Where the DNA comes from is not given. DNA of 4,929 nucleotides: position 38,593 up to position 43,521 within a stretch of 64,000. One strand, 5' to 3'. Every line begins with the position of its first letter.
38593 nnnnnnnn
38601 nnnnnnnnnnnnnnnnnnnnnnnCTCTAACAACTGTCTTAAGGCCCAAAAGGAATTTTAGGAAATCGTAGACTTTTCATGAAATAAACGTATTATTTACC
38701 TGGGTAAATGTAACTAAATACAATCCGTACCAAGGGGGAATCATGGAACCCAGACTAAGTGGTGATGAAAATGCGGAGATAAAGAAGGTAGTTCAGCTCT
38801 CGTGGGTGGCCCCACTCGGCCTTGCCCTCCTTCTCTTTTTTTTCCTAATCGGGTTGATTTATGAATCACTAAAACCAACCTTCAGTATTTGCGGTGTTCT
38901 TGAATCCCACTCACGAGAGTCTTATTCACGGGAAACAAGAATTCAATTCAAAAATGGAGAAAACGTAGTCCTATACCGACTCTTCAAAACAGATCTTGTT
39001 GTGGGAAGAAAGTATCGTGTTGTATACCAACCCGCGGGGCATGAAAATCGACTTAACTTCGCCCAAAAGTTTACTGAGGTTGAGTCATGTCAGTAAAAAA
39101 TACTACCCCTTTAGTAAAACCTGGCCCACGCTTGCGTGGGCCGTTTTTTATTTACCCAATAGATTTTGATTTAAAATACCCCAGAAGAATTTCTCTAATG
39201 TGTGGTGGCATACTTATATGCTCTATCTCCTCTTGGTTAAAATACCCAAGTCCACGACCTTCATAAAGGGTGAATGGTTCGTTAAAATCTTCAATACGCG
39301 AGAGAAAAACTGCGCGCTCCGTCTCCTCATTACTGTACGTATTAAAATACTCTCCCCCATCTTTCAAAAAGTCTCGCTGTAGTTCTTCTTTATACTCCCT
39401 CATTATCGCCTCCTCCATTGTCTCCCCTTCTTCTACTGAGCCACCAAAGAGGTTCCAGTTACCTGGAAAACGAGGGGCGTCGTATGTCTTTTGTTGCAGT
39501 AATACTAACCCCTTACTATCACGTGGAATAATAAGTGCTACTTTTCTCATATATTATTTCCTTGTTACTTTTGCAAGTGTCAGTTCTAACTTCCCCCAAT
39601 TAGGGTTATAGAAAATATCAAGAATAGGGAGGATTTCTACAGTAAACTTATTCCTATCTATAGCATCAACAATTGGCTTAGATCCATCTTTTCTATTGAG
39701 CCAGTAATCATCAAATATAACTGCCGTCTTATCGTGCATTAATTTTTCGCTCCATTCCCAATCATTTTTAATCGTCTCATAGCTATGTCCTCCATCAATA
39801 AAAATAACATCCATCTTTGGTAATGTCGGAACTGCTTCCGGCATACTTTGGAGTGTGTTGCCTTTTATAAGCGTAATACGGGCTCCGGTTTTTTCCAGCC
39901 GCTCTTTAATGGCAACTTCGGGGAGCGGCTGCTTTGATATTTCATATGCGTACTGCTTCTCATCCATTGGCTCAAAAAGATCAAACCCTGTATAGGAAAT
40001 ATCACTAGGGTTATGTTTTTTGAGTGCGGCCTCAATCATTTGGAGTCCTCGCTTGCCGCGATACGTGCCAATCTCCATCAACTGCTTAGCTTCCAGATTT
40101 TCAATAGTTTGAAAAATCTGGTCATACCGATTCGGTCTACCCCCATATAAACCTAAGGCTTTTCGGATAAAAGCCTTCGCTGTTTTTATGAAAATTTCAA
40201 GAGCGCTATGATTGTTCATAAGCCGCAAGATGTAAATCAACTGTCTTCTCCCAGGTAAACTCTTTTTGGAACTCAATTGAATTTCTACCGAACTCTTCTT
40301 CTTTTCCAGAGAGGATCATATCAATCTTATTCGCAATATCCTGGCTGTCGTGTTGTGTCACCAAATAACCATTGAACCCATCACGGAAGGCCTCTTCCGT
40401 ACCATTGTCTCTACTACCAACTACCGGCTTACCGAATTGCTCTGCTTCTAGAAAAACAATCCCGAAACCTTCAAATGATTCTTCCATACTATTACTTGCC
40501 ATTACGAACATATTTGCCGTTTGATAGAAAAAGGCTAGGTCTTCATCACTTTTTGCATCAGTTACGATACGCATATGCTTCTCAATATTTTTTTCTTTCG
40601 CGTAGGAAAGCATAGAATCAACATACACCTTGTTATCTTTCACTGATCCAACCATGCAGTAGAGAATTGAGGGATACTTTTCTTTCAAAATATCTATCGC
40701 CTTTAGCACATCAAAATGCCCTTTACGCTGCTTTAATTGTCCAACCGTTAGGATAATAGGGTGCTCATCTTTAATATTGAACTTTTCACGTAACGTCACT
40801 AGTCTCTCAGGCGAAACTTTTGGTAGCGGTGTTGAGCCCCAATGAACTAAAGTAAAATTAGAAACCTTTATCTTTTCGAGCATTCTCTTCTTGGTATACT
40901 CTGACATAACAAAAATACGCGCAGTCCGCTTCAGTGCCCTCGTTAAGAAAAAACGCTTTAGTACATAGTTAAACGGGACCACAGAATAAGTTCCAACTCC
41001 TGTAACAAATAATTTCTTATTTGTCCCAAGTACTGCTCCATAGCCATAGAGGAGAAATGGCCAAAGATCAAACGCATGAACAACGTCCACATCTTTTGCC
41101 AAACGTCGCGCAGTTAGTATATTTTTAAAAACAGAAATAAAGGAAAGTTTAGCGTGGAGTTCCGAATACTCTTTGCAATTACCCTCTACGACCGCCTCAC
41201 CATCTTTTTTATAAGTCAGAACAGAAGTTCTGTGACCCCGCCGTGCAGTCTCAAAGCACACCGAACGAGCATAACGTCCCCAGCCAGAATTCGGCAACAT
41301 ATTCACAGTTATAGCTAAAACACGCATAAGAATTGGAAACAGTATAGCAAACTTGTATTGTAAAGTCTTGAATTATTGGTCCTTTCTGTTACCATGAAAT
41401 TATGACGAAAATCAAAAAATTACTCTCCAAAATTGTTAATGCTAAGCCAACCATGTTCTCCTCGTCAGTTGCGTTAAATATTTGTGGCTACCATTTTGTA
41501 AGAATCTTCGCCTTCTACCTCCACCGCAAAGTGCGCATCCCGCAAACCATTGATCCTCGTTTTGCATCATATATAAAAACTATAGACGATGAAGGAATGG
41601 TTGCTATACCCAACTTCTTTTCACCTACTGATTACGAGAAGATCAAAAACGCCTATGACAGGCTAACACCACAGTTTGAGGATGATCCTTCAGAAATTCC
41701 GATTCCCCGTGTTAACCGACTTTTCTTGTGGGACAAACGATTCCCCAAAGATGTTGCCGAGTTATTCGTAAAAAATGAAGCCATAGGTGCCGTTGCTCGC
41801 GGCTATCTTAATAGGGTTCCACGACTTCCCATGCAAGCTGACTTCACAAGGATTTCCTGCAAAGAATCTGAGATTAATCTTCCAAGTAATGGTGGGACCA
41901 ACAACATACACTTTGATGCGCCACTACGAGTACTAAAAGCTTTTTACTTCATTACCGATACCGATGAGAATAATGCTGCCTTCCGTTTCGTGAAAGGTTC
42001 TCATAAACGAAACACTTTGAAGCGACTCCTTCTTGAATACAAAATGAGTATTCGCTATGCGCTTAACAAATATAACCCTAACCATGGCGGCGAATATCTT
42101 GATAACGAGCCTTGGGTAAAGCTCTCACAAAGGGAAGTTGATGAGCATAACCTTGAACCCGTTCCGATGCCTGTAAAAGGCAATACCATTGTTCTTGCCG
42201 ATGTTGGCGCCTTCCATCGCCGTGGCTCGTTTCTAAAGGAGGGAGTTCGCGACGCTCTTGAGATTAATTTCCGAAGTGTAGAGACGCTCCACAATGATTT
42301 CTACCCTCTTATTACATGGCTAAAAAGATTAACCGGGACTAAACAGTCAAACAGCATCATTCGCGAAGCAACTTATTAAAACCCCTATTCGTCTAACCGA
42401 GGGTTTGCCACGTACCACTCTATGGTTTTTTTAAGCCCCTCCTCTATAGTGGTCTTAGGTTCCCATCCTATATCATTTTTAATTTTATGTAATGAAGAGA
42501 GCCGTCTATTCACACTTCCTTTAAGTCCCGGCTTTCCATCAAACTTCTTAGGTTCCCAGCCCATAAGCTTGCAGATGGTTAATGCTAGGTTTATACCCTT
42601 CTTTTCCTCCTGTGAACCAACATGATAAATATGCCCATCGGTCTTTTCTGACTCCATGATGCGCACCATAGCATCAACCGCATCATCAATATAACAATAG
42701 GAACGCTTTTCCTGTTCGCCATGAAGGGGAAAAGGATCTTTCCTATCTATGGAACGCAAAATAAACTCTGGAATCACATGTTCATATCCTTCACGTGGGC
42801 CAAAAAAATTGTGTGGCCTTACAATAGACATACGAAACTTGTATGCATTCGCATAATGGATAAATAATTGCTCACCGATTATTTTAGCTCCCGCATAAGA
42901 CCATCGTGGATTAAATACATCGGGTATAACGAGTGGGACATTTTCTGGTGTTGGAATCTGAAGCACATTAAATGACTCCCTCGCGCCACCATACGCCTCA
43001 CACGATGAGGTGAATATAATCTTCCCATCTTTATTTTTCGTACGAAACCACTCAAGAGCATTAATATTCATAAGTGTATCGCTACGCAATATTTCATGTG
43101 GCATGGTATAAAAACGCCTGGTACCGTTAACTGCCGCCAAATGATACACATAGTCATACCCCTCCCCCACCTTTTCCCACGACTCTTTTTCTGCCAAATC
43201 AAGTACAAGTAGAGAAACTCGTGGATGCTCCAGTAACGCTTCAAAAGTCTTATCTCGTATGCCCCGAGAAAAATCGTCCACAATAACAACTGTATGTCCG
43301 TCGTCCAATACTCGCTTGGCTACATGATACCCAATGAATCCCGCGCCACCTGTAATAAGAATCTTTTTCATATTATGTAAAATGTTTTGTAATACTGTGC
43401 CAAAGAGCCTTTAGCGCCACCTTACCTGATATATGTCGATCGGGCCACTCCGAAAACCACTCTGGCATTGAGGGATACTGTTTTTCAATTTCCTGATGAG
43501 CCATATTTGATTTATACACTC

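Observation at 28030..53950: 26-kb surface-glycan locus with an unusual density of SAM-methyltransferases (6), GT4 transferases (6), two Fe/2OG dioxygenases, AsnB, KpsF and a TagF-like transferase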

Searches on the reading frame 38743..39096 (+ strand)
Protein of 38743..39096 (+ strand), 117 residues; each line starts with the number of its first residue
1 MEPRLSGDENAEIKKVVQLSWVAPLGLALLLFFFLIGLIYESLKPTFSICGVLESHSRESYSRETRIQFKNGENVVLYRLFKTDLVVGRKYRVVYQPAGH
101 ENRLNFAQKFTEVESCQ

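Call 3: search_protein_families(library=pfam, proteins=[window:38743-39096:+], max_evalue=0.01)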
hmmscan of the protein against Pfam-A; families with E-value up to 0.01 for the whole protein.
window:38743-39096:+ (117 aa): 0 families

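Call 9: search_protein_families(library=ncbifam, proteins=[window:38743-39096:+], max_evalue=0.01)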
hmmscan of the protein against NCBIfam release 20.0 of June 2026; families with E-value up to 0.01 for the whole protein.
window:38743-39096:+ (117 aa): 0 families

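Call 58: search_protein_families(library=pfam, max_evalue=10, proteins=[window:38743-39096:+])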
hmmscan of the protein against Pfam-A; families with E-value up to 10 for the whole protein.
window:38743-39096:+ (117 aa): 0 families

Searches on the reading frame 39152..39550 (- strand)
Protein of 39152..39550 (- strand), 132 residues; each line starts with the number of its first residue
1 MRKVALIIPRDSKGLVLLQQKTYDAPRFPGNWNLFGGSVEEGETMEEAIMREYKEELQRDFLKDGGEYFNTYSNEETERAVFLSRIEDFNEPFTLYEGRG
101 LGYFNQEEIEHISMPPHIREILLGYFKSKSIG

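Call 3: search_protein_families(library=pfam, proteins=[window:39152-39550:-], max_evalue=0.01)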
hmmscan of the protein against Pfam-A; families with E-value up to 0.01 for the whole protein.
window:39152-39550:- (132 aa): 2 families
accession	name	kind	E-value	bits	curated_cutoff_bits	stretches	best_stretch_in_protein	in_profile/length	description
PF00293.34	NUDIX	-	1.7e-13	51.1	21.1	1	3-88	4-83/134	NUDIX domain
PF14815.12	NUDIX_4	-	0.0018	18.5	35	1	13-122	9-111/113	NUDIX domain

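Call 9: search_protein_families(library=ncbifam, proteins=[window:39152-39550:-], max_evalue=0.01)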
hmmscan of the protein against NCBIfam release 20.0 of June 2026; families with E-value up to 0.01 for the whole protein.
window:39152-39550:- (132 aa): 13 families
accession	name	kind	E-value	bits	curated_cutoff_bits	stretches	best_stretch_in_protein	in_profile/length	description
NF006530.0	PRK08999.1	equivalog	2e-10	40.2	245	1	4-120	8-123/315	Nudix family hydrolase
NF007834.0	PRK10546.1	equivalog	1.1e-09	38.2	156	1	4-122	7-122/135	pyrimidine (deoxy)nucleoside triphosphate diphosphatase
NF012016.0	PRK15472.1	equivalog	1.7e-09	37.5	95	1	11-61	12-62/141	nucleoside triphosphatase NudI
TIGR00586.1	mutt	equivalog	4.8e-08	33.1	97.9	1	3-117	6-119/129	8-oxo-dGTP diphosphatase MutT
NF008044.0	PRK10776.1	equivalog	7.9e-08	32.2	148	1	3-122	5-123/130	8-oxo-dGTP diphosphatase MutT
TIGR02705.1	nudix_YtkD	equivalog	0.00011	21.8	154.4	1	6-102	28-119/156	RNA deprotection pyrophosphohydrolase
NF002995.0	PRK03759.1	equivalog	0.00014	21.6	127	1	11-59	44-93/185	isopentenyl-diphosphate Delta-isomerase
NF001299.0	PRK00241.1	equivalog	0.00017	21.2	158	1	11-58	144-187/263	NAD(+) diphosphatase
NF006961.0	PRK09438.1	equivalog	0.00049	19.6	103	1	10-61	18-63/151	dihydroneopterin triphosphate diphosphatase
NF011922.0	PRK15393.1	equivalog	0.00064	19.4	152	1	5-58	41-95/182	NUDIX hydrolase YfcD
NF001936.0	PRK00714.1-3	equivalog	0.00078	19.4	118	1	30-60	35-65/155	RNA pyrophosphohydrolase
NF001938.0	PRK00714.1-5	equivalog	0.0024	17.2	116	1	13-58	24-73/172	RNA pyrophosphohydrolase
NF041652.1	Nud_hyd_Dein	equivalog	0.0086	16.3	200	0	12-56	24-69/152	Nudix hydrolase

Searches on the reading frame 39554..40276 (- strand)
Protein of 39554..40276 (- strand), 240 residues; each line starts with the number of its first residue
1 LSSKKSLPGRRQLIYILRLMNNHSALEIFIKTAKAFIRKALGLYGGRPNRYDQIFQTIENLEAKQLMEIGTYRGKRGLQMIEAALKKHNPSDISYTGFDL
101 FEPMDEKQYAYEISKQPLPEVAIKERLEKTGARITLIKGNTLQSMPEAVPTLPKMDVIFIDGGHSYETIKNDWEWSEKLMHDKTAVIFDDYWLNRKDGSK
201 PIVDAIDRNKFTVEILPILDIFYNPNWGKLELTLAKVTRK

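Call 4: search_protein_families(library=pfam, proteins=[window:39554-40276:-], max_evalue=0.01)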
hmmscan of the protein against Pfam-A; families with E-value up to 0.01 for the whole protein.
window:39554-40276:- (240 aa): 2 families
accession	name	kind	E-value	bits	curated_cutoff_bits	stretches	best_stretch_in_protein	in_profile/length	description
PF13578.12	Methyltransf_24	-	2.8e-15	57.5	26.3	1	68-191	2-105/105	Methyltransferase domain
PF01596.23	Methyltransf_3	-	0.0042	16.8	22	0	59-164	41-130/204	O-methyltransferase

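Call 10: search_protein_families(library=ncbifam, proteins=[window:39554-40276:-], max_evalue=0.01)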
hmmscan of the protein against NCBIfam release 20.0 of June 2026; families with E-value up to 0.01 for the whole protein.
window:39554-40276:- (240 aa): 0 families

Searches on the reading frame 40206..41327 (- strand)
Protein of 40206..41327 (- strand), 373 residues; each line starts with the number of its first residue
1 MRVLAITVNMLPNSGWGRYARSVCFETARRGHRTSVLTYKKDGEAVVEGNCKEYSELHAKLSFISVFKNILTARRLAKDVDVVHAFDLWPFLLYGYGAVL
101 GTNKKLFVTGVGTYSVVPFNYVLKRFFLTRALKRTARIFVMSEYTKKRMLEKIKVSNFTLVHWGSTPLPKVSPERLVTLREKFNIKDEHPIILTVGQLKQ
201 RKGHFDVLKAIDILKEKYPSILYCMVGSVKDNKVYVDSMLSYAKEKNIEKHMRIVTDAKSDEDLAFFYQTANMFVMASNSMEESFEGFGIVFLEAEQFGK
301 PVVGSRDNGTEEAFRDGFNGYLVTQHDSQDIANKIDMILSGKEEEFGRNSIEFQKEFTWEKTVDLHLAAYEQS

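Call 4: search_protein_families(library=pfam, proteins=[window:40206-41327:-], max_evalue=0.01)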
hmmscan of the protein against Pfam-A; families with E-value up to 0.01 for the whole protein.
window:40206-41327:- (373 aa): 5 families
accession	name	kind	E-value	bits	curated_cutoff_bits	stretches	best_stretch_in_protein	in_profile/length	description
PF00534.26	Glycos_transf_1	-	1.7e-35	122.5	26.4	1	179-344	5-163/172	Glycosyl transferases group 1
PF13692.12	Glyco_trans_1_4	-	3.5e-21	76.4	27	1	190-339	2-140/142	Glycosyl transferases group 1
PF13439.12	Glyco_transf_4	-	2.2e-11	44.5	28.5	1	15-158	3-159/170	Glycosyltransferase Family 4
PF13579.12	Glyco_trans_4_4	-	4.3e-06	27.6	29.7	1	15-151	2-144/158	Glycosyl transferase 4-like domain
PF20706.3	GT4-conflict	-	0.00029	20.4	26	1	187-363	195-382/385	Family 4 Glycosyltransferase in conflict systems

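Call 10: search_protein_families(library=ncbifam, proteins=[window:40206-41327:-], max_evalue=0.01)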
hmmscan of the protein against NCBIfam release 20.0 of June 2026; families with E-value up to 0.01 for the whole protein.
window:40206-41327:- (373 aa): 34 families (the best 25 are shown)
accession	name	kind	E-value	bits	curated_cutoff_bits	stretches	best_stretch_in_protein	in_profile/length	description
TIGR04047.1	MSMEG_0565_glyc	hypoth_equivalog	5e-23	81.8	259.85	1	129-371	133-372/373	MSMEG_0565 family glycosyltransferase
TIGR03449.1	mycothiol_MshA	equivalog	1.8e-21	76.5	462.5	1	168-372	199-402/406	D-inositol-3-phosphate glycosyltransferase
TIGR03999.1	thiol_BshA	equivalog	7e-18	64.7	273.7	1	111-372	121-372/375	N-acetyl-alpha-D-glucosaminyl L-malate synthase BshA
TIGR02149.1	glgA_Coryne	subfamily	3.6e-17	62.6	302.4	1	51-371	55-388/391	glycogen synthase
NF041876.1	EPS_EpsE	equivalog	1.1e-16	61.1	400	1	191-343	216-363/389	exopolysaccharide biosynthesis GT4 family glycosyltransferase EpsE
NF012028.0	PRK15484.1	subfamily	2.1e-15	56.7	618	1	127-349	132-353/380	lipopolysaccharide N-acetylglucosaminyltransferase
TIGR04157.1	glyco_rSAM_CFB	subfamily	2.5e-15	56.4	400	1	131-330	166-355/406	TIGR04157 family glycosyltransferase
NF038295.1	EPS_HpsP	equivalog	2.3e-14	53.2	550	1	168-372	187-386/388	hormogonium polysaccharide biosynthesis glycosyltransferase HpsP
NF047880.1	glyco_SdgA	exception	5.3e-14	51.6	800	1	184-361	309-478/488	serine-aspartate repeat adhesin O-glycosyltransferase SdgA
NF041139.1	TreT_Thcocales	equivalog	9.1e-12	44.5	775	1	127-350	166-388/412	trehalose synthase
NF053787.1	GlcN_PG_synth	equivalog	6.9e-11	41.6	480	1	151-372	159-358/361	N-acetylglucosaminyl phosphatidylglycerol synthase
TIGR04063.1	stp3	hypoth_equivalog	3.3e-10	39.4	442.05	1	112-372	135-394/397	TIGR04063 family PEP-CTERM/XrtA system glycosyltransferase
TIGR03088.1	stp2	hypoth_equivalog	5.1e-10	38.9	409.05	1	172-372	175-372/374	TIGR03088 family PEP-CTERM/XrtA system glycosyltransferase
NF038229.1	Glyco4_Geo_Pelo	equivalog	1.1e-09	37.7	400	1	127-340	102-300/338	GPMC system family 4 glycosyltransferase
NF047881.1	glyco_SdgB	exception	4.1e-09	35.6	800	1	188-357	319-480/496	serine-aspartate repeat adhesin O-glycosyltransferase SdgB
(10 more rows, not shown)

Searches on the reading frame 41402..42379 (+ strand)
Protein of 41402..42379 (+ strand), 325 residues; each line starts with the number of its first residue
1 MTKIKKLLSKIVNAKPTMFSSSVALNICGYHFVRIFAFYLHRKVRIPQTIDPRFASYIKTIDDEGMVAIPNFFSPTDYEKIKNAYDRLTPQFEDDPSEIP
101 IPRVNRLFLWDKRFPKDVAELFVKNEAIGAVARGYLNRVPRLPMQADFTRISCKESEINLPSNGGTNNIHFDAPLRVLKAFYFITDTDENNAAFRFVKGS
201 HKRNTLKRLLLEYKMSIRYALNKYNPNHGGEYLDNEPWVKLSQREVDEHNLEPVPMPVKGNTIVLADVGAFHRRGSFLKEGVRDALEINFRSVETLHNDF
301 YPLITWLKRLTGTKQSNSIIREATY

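Call 4: search_protein_families(library=pfam, proteins=[window:41402-42379:+], max_evalue=0.01)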
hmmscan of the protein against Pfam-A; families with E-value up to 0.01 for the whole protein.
window:41402-42379:+ (325 aa): 1 family
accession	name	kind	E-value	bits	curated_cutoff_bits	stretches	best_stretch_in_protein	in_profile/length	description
PF05721.19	PhyH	-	1.3e-06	29.3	22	1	62-240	2-170/213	Phytanoyl-CoA dioxygenase (PhyH)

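Call 10: search_protein_families(library=ncbifam, proteins=[window:41402-42379:+], max_evalue=0.01)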
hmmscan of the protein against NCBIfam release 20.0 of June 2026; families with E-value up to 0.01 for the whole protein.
window:41402-42379:+ (325 aa): 0 families

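Call 15: search_solved_structures(query=window:41402-42379:+, max_evalue=1)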
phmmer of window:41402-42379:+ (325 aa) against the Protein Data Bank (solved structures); distinct sequences matched with E-value up to 1: 1.
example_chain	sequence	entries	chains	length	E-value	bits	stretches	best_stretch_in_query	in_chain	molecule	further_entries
6gza_A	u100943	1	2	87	0.77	12.4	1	65-113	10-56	Capsid protein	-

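Call 58: search_protein_families(library=pfam, max_evalue=10, proteins=[window:41402-42379:+])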
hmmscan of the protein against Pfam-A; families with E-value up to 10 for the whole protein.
window:41402-42379:+ (325 aa): 1 family
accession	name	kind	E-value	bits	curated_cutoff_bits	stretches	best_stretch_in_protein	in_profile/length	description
PF05721.19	PhyH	-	1.3e-06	29.3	22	1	62-240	2-170/213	Phytanoyl-CoA dioxygenase (PhyH)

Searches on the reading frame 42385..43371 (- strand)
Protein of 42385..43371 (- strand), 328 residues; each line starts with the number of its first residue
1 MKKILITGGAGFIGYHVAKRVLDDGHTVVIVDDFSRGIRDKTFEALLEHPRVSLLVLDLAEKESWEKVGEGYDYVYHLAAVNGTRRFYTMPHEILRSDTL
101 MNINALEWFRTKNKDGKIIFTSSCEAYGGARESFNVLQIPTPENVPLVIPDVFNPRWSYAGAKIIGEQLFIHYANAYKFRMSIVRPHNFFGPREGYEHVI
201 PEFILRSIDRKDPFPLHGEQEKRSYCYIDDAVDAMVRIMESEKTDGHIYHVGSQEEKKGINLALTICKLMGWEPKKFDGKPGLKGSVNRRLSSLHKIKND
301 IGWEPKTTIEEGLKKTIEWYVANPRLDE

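Call 4: search_protein_families(library=pfam, proteins=[window:42385-43371:-], max_evalue=0.01)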
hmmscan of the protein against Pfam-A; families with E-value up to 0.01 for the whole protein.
window:42385-43371:- (328 aa): 9 families
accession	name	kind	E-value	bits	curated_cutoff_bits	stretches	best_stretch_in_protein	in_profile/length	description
PF01370.27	Epimerase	-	1.2e-47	162.9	20.9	1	4-252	1-240/240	NAD dependent epimerase/dehydratase family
PF16363.11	GDP_Man_Dehyd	-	1e-41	144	27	1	5-316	1-332/332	GDP-mannose 4,6 dehydratase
PF01073.25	3Beta_HSD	-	1.9e-08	34.1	22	1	5-236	1-226/280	3-beta hydroxysteroid dehydrogenase/isomerase family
PF02719.21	Polysacc_synt_2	-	3.9e-08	33.3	20.2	1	4-97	1-103/293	Polysaccharide biosynthesis protein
PF00106.31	adh_short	-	1.3e-05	25.2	26.6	1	2-72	1-71/195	short chain dehydrogenase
PF04321.23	RmlD_sub_bind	-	1.3e-05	24.9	27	1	3-275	2-236/287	RmlD substrate binding domain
PF07993.18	NAD_binding_4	-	2.2e-05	24.2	20.1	1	6-191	1-209/258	Male sterility protein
PF13460.12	NAD_binding_10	-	8.7e-05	22.9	27.2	1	8-127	1-102/184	NAD(P)H-binding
PF05368.20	NmrA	-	0.00019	21.5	27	1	2-79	3-77/298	NmrA-like family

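Call 10: search_protein_families(library=ncbifam, proteins=[window:42385-43371:-], max_evalue=0.01)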
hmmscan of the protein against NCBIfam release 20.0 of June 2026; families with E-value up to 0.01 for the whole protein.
window:42385-43371:- (328 aa): 59 families (the best 25 are shown)
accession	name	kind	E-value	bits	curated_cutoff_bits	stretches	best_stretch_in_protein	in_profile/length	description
TIGR01181.1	dTDP_gluc_dehyt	equivalog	2.3e-43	148.5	365.1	1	3-324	1-315/321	dTDP-glucose 4,6-dehydratase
TIGR04180.1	EDH_00030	hypoth_equivalog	9.9e-32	110.2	475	1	4-307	1-296/297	NAD-dependent 4,6-dehydratase LegB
NF008872.0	PRK11908.1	equivalog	1.3e-30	106.6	294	1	1-322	1-337/349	bifunctional UDP-4-keto-pentose/UDP-xylose synthase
NF007490.0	PRK10084.1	subfamily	4.8e-29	101.5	649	1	3-324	2-338/361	dTDP-glucose 4,6-dehydratase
NF007582.0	PRK10217.1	equivalog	1.4e-25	90.1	698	1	1-323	1-334/355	dTDP-glucose 4,6-dehydratase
TIGR01179.1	galE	equivalog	1.1e-24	86.9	262.3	1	3-324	1-329/332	UDP-glucose 4-epimerase GalE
NF005998.1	PRK08125.1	equivalog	8.5e-23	80.6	777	1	2-320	316-649/649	bifunctional UDP-4-amino-4-deoxy-L-arabinose formyltransferase/UDP-glucuronic acid oxidase ArnA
TIGR02197.1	heptose_epim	equivalog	5.1e-19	68.6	274.6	1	4-322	1-315/316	ADP-glyceromanno-heptose 6-epimerase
NF047922.1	GDPFucSynFcl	equivalog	8.7e-19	68.1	500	1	19-323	3-304/308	GDP-L-fucose synthase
NF011728.1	PRK15181.1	equivalog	1e-16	60.9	760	1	2-322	16-339/348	Vi polysaccharide biosynthesis UDP-N-acetylglucosaminuronic acid C-4 epimerase TviC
NF042422.1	oxyalk_red_OleD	equivalog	1.6e-14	54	580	1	3-241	2-217/329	2-alkyl-3-oxoalkanoate reductase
NF043036.1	ErythonDh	equivalog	6.5e-14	51.8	325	1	3-174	2-164/321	D-erythronate dehydrogenase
TIGR03466.1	HpnA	hypoth_equivalog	1.4e-11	43.9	367.65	1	3-198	2-179/327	hopanoid-associated sugar epimerase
NF042423.1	oxyalk_red_Shew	equivalog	5.7e-11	42.1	580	1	2-253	9-240/331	2-alkyl-3-oxoalkanoate reductase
NF007956.0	PRK10675.1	subfamily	9.1e-11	41.4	394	1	3-188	2-179/338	UDP-glucose 4-epimerase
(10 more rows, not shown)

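Call 49: search_solved_structures(query=window:42385-43371:-, max_evalue=1e-25)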
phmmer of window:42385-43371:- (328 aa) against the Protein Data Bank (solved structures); distinct sequences matched with E-value up to 1e-25: 13.
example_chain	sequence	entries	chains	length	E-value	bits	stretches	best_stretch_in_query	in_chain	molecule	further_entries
8rdg_A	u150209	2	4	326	1.3e-31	112.9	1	3-318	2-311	SDR family NAD(P)-dependent oxidoreductase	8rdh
3ehe_A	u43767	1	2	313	1.7e-31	112.6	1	2-318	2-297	UDP-glucose 4-epimerase (GalE-1)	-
6bwl_A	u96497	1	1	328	1.8e-31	112.5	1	3-321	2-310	Pal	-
2hun_A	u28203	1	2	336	1.9e-31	112.4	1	3-323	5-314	336aa long hypothetical dTDP-glucose 4,6-dehydratase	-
8rdi_A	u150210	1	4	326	3.4e-31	111.5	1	3-318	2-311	SDR family NAD(P)-dependent oxidoreductase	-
4zrm_A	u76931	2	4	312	5.4e-31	110.9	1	3-320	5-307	UDP-glucose 4-epimerase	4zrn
8vr2_A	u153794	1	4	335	5.3e-29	104.4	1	2-323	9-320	NAD-dependent epimerase/dehydratase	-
4lk3_A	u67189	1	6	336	2.6e-28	102.1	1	2-320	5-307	UDP-glucuronic acid decarboxylase 1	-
1g1a_A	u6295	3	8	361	3.3e-28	101.7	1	3-324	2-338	DTDP-D-GLUCOSE 4,6-DEHYDRATASE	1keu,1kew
3icp_A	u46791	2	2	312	3.8e-28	101.5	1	3-318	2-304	NAD-dependent epimerase/dehydratase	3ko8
4gll_A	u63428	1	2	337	4.9e-28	101.2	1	2-320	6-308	UDP-glucuronic acid decarboxylase 1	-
4m55_A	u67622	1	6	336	5e-28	101.1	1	2-320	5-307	UDP-glucuronic acid decarboxylase 1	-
2b69_A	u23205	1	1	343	5.3e-28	101.1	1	2-320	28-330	UDP-glucuronate decarboxylase 1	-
